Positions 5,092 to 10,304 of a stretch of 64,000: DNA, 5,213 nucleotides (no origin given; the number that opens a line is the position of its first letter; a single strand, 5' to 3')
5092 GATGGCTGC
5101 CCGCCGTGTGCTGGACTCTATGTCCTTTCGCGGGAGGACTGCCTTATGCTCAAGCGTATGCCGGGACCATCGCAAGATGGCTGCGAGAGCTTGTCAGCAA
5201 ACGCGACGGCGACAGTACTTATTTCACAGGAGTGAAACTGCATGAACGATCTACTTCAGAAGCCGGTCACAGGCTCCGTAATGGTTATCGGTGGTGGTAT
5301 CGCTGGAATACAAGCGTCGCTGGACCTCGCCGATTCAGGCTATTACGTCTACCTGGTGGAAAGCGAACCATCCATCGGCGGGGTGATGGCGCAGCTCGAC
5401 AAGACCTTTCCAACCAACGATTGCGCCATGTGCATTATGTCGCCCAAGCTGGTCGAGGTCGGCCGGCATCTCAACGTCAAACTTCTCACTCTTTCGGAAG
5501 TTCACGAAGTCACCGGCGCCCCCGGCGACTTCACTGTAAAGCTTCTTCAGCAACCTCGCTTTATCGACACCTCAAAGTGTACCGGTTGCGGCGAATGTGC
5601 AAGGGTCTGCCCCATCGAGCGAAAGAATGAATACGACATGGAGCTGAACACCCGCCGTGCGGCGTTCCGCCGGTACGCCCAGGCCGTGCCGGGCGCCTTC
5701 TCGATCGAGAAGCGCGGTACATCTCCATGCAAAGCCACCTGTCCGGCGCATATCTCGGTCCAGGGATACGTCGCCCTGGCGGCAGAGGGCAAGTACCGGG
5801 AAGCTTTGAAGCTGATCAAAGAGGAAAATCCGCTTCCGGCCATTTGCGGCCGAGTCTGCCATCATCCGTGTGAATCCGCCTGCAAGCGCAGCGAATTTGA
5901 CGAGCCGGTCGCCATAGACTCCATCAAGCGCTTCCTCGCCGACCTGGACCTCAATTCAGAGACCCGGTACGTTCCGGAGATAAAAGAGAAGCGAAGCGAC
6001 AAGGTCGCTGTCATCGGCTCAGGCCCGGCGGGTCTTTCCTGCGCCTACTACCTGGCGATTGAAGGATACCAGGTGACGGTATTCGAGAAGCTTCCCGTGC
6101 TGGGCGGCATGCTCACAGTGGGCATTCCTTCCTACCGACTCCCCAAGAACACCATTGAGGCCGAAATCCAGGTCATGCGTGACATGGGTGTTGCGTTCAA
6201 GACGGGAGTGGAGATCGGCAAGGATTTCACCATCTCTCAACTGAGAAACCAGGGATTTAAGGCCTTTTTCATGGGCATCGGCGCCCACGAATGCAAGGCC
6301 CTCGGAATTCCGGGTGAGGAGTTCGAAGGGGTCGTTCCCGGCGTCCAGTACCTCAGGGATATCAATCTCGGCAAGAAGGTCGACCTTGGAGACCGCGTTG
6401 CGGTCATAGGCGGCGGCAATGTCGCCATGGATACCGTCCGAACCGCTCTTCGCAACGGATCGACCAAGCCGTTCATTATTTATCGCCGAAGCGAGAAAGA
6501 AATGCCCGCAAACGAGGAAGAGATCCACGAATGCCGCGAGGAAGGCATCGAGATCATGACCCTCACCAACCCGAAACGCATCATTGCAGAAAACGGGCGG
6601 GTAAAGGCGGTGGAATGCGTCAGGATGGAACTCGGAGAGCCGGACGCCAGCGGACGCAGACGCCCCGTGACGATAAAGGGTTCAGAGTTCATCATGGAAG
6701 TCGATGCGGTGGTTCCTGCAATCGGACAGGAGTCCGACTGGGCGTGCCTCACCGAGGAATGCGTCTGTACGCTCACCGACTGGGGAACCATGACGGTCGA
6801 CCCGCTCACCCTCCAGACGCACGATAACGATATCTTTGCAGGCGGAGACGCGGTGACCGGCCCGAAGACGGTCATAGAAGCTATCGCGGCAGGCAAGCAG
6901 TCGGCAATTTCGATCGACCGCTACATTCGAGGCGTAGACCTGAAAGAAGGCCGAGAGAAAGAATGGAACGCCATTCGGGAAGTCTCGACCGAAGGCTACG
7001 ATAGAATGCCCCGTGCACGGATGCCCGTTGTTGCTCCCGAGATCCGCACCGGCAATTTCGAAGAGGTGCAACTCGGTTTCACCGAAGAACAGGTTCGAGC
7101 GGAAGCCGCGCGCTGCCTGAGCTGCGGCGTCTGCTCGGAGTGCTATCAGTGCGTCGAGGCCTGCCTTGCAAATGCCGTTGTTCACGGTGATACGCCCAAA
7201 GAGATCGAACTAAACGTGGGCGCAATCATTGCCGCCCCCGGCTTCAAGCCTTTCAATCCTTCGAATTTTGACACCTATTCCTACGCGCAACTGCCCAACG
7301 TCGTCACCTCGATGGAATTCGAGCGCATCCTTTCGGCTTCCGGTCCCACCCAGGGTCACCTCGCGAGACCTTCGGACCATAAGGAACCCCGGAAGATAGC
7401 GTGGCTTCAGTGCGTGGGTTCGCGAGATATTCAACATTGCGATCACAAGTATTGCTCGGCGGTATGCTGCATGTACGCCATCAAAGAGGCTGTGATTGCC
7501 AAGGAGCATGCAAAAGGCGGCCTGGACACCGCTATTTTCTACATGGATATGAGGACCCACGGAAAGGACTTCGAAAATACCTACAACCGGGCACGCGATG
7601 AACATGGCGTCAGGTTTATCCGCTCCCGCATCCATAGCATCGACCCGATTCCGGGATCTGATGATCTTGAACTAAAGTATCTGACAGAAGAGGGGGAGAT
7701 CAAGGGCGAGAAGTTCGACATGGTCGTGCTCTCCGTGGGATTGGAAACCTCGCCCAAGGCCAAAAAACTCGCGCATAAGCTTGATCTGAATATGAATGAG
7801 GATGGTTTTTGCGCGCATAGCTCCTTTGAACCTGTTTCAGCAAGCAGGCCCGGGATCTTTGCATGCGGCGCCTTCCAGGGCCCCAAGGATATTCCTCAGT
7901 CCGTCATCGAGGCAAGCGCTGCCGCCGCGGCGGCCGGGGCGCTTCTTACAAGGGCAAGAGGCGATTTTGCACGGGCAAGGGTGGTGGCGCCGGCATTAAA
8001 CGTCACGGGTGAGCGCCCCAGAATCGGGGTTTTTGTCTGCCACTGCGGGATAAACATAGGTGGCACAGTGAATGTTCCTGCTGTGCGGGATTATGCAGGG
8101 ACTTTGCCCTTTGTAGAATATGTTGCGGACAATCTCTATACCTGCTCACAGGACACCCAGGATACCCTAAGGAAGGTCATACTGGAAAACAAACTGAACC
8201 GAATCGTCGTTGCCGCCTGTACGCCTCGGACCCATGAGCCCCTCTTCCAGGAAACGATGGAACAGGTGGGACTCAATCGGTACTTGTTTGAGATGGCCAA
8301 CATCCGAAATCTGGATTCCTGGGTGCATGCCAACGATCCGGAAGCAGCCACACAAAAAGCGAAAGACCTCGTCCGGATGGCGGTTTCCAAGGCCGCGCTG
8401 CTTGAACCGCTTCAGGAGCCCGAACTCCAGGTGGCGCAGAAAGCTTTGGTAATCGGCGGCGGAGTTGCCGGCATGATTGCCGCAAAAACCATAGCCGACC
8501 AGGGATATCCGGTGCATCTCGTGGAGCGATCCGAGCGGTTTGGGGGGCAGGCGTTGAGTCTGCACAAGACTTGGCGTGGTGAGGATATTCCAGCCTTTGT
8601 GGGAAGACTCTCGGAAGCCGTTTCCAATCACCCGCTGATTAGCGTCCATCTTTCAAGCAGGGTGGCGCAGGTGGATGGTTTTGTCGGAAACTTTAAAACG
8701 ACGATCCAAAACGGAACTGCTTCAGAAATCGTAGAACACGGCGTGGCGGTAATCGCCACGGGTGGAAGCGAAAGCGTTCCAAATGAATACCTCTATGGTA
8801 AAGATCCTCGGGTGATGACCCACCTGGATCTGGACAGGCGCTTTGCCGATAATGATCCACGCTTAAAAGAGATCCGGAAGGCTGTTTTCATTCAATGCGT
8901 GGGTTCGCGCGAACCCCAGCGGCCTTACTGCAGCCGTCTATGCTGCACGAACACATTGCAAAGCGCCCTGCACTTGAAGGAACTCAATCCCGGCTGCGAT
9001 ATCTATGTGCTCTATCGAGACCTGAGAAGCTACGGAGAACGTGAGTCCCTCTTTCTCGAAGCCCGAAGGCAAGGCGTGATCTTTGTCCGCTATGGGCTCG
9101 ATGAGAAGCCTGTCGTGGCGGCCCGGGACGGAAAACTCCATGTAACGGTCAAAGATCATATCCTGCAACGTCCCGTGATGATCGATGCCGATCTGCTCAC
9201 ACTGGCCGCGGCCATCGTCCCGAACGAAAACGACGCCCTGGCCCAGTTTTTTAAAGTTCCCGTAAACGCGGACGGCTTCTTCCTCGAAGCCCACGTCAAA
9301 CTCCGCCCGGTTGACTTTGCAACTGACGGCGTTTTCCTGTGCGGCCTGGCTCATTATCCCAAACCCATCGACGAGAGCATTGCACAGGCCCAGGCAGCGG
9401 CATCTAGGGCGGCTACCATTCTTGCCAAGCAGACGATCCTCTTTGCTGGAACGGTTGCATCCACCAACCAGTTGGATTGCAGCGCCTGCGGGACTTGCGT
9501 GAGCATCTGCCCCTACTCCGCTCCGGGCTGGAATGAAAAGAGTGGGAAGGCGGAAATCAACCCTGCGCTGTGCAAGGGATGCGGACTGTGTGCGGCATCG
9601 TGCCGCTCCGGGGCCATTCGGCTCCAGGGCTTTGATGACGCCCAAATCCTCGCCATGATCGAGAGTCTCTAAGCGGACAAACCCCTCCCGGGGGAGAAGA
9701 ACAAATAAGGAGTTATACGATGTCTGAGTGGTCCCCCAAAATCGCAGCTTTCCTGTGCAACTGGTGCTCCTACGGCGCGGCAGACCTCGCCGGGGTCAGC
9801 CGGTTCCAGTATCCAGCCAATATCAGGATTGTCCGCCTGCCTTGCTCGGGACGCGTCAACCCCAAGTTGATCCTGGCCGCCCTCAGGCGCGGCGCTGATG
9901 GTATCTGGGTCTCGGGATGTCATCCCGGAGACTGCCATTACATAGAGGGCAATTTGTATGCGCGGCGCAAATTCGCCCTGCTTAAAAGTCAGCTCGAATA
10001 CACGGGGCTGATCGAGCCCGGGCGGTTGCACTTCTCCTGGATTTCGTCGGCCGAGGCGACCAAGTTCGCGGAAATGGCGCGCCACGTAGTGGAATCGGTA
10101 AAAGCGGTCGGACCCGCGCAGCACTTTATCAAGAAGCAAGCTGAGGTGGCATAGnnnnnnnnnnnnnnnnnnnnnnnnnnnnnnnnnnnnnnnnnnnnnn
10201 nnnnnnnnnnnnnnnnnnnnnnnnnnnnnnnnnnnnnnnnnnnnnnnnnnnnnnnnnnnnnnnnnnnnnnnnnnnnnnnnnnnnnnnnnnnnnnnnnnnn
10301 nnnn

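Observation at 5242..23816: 18.6-kb co-directional Hdr/MvhD/Nfn redox supercluster with an unusual subunit inventory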

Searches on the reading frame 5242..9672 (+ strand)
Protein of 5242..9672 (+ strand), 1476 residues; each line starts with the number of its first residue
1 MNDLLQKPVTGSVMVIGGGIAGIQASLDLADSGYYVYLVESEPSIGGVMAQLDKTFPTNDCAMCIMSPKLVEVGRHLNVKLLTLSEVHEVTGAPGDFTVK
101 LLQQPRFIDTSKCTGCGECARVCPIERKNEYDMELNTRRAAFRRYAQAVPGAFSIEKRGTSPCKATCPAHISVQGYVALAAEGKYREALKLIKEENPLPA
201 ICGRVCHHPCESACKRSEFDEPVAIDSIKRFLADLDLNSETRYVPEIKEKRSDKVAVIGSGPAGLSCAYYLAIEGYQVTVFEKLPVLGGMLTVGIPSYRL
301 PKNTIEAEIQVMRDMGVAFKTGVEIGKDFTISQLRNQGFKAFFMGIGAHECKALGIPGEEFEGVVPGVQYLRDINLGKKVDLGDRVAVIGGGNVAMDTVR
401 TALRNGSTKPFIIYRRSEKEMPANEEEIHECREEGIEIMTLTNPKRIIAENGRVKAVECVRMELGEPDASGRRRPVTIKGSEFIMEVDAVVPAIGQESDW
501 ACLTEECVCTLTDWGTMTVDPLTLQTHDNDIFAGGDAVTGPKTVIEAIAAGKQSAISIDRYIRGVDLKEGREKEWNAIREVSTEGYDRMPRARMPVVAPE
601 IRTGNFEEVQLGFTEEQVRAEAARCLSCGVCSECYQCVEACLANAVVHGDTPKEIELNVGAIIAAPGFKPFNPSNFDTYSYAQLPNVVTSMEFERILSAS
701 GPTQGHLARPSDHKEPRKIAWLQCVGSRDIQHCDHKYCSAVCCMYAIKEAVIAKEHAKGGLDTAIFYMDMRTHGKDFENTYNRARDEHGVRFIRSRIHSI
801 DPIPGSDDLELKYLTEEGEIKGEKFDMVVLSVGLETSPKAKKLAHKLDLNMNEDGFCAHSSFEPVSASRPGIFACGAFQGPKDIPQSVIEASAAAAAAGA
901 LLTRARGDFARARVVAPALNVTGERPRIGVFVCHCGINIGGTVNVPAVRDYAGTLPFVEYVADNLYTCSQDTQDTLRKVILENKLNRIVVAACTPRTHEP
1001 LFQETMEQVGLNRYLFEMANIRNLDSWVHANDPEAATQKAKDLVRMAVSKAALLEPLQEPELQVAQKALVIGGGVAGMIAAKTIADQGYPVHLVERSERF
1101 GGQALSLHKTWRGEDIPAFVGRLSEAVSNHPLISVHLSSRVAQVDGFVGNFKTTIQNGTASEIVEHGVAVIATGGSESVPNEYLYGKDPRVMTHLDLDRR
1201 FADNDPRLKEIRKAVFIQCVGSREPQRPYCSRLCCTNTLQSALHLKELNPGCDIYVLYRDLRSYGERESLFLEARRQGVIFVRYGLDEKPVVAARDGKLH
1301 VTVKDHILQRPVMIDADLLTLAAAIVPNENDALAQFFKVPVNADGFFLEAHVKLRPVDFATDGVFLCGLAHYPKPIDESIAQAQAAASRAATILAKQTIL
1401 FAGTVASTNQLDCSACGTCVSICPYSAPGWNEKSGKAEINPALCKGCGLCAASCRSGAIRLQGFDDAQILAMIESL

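Call 3: search_protein_families(library=pfam, proteins=[window:5242-9672:+], max_evalue=0.001)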
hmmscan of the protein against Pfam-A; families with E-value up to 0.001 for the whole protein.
window:5242-9672:+ (1476 aa): 23 families
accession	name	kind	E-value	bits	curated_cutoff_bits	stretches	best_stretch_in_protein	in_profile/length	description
PF07992.20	Pyr_redox_2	-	1.5e-55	189.1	26.1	4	254-551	2-291/291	Pyridine nucleotide-disulphide oxidoreductase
PF13450.12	NAD_binding_8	-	1.9e-25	89.3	21.9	2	257-292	1-36/68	NAD(P)-binding Rossmann-like domain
PF14691.11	Fer4_20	-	8.3e-22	77.6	25.8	1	160-238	29-110/113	Dihydroprymidine dehydrogenase domain II, 4Fe-4S cluster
PF12831.13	FAD_oxidored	-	5.6e-21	75.8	27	3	13-50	2-39/416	FAD dependent oxidoreductase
PF00890.30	FAD_binding_2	-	2.6e-18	66.9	20.4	2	255-292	2-39/414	FAD binding domain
PF01266.30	DAO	-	2.9e-18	67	27.9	1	254-288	1-35/353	FAD dependent oxidoreductase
PF00070.33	Pyr_redox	-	9.3e-18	65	22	0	1067-1101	1-35/82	Pyridine nucleotide-disulphide oxidoreductase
PF13738.12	Pyr_redox_3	-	1.7e-13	50.9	30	0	1065-1177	164-269/305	Pyridine nucleotide-disulphide oxidoreductase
PF00037.32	Fer4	-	2.9e-13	49.4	21.1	2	108-125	3-20/24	4Fe-4S binding domain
PF03486.20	HI0933_like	-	6.8e-13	49.1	50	1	1067-1101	2-36/244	HI0933-like protein Rossmann domain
PF01946.23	Thi4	-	1.5e-12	47.7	26.2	1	243-294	8-60/235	Thi4 family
PF01134.28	GIDA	-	8.3e-12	45.3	22.1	0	13-50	2-29/391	Glucose inhibited division protein A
PF01262.27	AlaDh_PNT_C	-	1.9e-10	41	23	0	1066-1098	29-61/214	Alanine dehydrogenase/PNT, C-terminal domain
PF01494.25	FAD_binding_3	-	3e-10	40.3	22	1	254-284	3-33/349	FAD binding domain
PF01593.30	Amino_oxidase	-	1.2e-09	38.5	19.8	0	1075-1106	1-32/443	Flavin containing amine oxidoreductase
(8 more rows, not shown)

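Call 5: search_protein_families(library=ncbifam, proteins=[window:5242-9672:+], max_evalue=0.00001)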
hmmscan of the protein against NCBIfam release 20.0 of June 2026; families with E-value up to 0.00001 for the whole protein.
window:5242-9672:+ (1476 aa): 107 families (the best 25 are shown)
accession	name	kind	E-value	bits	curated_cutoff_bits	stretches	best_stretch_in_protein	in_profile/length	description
NF040770.1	hetero_SS_HdrA2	exception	2.8e-295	981.4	1100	4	626-905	285-563/777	CoB-CoM heterodisulfide reductase HdrA2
NF041778.1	hetero_SS_HdrA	equivalog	2.7e-216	719.9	1400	4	632-905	301-573/771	ferredoxin:CoB-CoM heterodisulfide reductase subunit HdrA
NF041891.1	hdrA_Methbact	equivalog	1.3e-199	665.2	1300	4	630-898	286-552/762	ferredoxin:CoB-CoM heterodisulfide reductase subunit HdrA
NF009410.0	PRK12771.1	subfamily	1.6e-173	578.4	516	1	153-661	40-544/566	NAD(P)-binding protein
NF009454.0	PRK12814.1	equivalog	3e-148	495.1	916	1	160-647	101-590/657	putative NADPH-dependent glutamate synthase small subunit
NF009414.0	PRK12778.1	equivalog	2.2e-136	456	1103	2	160-563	336-750/752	bifunctional dihydroorotate dehydrogenase B NAD binding subunit/NADPH-dependent glutamate synthase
TIGR01316.1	gltA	equivalog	1e-112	377.2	471.75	1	159-562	34-449/449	NADPH-dependent glutamate synthase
TIGR03315.1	Se_ygfK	equivalog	1.6e-105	353.6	835.3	1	161-647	445-903/1012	putative selenate reductase subunit YgfK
NF010590.0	PRK13984.1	equivalog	2e-104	349.9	946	1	163-564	198-608/611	putative oxidoreductase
TIGR01318.1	gltD_gamma_fam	subfamily_domain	1.1e-103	347.4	482.95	1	157-562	44-465/467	glutamate synthase, small subunit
NF009408.0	PRK12769.1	equivalog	3.7e-93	312.8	1003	1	161-562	234-651/659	formate-dependent uric acid utilization protein AegA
NF009413.0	PRK12775.1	equivalog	2.4e-87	293.8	1895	1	162-563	340-755/1006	putative trifunctional 2-polyprenylphenol hydroxylase/glutamate synthase subunit beta/ferritin domain-containing protein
NF009415.0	PRK12779.1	equivalog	3.2e-81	273.5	1519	1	154-559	201-623/944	putative bifunctional glutamate synthase subunit beta/2-polyprenylphenol hydroxylase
NF009409.0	PRK12770.1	subfamily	3.8e-81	272.9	343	1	247-564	13-352/360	putative glutamate synthase subunit beta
NF009451.0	PRK12809.1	equivalog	4.1e-80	269.8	1154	1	162-556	218-628/639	formate-dependent uric acid utilization protein YgfT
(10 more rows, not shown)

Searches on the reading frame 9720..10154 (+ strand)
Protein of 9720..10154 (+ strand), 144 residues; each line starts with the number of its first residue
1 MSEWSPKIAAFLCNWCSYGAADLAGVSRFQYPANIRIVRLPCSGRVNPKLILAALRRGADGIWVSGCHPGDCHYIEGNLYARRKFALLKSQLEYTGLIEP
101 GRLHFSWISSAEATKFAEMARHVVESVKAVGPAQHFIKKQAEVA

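Call 3: search_protein_families(library=pfam, proteins=[window:9720-10154:+], max_evalue=0.001)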
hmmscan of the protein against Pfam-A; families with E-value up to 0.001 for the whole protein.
window:9720-10154:+ (144 aa): 1 family
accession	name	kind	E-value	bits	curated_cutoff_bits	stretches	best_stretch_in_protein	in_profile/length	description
PF02662.21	FlpD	-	8.1e-50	168.4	22.3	1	8-131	1-123/123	Methyl-viologen-reducing hydrogenase, delta subunit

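Call 5: search_protein_families(library=ncbifam, proteins=[window:9720-10154:+], max_evalue=0.00001)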
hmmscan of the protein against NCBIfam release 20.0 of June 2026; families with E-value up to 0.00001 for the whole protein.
window:9720-10154:+ (144 aa): 3 families
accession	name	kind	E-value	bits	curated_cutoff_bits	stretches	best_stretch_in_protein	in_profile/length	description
NF040770.1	hetero_SS_HdrA2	exception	1.8e-47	162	1100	1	5-134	647-775/777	CoB-CoM heterodisulfide reductase HdrA2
NF045873.1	F420_non_VhuD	exception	1.8e-34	118.7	215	1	6-133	2-128/132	F420-non-reducing hydrogenase iron-sulfur subunit VhuD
NF041891.1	hdrA_Methbact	equivalog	8.9e-13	47.3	1300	1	7-118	645-749/762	ferredoxin:CoB-CoM heterodisulfide reductase subunit HdrA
